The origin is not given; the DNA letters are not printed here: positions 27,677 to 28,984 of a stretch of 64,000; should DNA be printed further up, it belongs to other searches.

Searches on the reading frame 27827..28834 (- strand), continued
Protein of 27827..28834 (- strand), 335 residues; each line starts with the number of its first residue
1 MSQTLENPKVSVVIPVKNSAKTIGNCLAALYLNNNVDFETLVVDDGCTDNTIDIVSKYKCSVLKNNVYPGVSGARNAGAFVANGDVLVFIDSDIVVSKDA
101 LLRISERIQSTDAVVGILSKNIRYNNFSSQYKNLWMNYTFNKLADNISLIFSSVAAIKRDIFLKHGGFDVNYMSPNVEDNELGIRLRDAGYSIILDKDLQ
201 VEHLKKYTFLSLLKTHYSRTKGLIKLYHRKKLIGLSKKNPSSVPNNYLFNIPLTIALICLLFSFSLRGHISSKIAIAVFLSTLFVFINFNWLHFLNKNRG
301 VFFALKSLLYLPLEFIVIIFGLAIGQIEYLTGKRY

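Call 55: fold_search(model_id=the predicted structure, library=pdb)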
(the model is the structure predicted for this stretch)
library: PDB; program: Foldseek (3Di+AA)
matches with E <= 10: 1569; with E <= 0.001: 617
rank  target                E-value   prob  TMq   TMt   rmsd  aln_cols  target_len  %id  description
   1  6yv7_B                8.4e-15  1.00  0.64  0.62   7.1       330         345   18  Mannosyltransferase PcManGT from Pyrobaculum calidifontis (released 2020-07-22)
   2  9omh_A                4.5e-14  1.00  0.51  0.62   6.2       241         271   19  WrtF fucosyltransferase - Apo (released 2025-10-29)
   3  9omn_B                9.1e-14  1.00  0.52  0.63   6.4       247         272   19  WrtF fucosyltransferase - GDP-2-deoxy-2-fluoro-beta-L-fucose (released 2025-10-29)
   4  9omh_D                1.3e-13  1.00  0.52  0.63  10.5       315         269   17  WrtF fucosyltransferase - Apo (released 2025-10-29)
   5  6yv7_A                1.5e-13  1.00  0.66  0.64   5.2       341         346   16  Mannosyltransferase PcManGT from Pyrobaculum calidifontis (released 2020-07-22)
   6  9omj_A                1.8e-13  1.00  0.52  0.64  10.4       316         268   17  WrtF fucosyltransferase - GDP-beta-L-fucose (released 2025-10-29)
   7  9omi_A                2.1e-13  1.00  0.52  0.64  10.4       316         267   17  WrtF fucosyltransferase - GDP (released 2025-10-29)
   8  9omm_B                2.2e-13  1.00  0.51  0.62   6.8       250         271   19  WrtF fucosyltransferase - tetrasaccharide product (released 2025-10-29)
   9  9omm_A                2.2e-13  1.00  0.49  0.62   7.9       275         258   18  WrtF fucosyltransferase - tetrasaccharide product (released 2025-10-29)
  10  9omk_B                2.9e-13  1.00  0.52  0.66   6.6       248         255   18  WrtF fucosyltransferase - trisaccharide acceptor (released 2025-10-29)
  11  9omh_C                2.9e-13  1.00  0.52  0.65   6.8       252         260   19  WrtF fucosyltransferase - Apo (released 2025-10-29)
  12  6e7i_A                4.4e-13  1.00  0.52  0.36   7.0       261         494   18  Human ppGalNAcT2 I253A/L310A Mutant with EA2 and UDP (released 2020-01-29)
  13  9oml_A                5.2e-13  1.00  0.50  0.64   6.1       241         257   19  WrtF fucosyltransferase - acetylated trisaccharide acceptor (released 2025-10-29)
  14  9oml_B                5.5e-13  1.00  0.53  0.63  10.5       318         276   17  WrtF fucosyltransferase - acetylated trisaccharide acceptor (released 2025-10-29)
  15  9omh_B                5.9e-13  1.00  0.50  0.61   6.7       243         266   19  WrtF fucosyltransferase - Apo (released 2025-10-29)
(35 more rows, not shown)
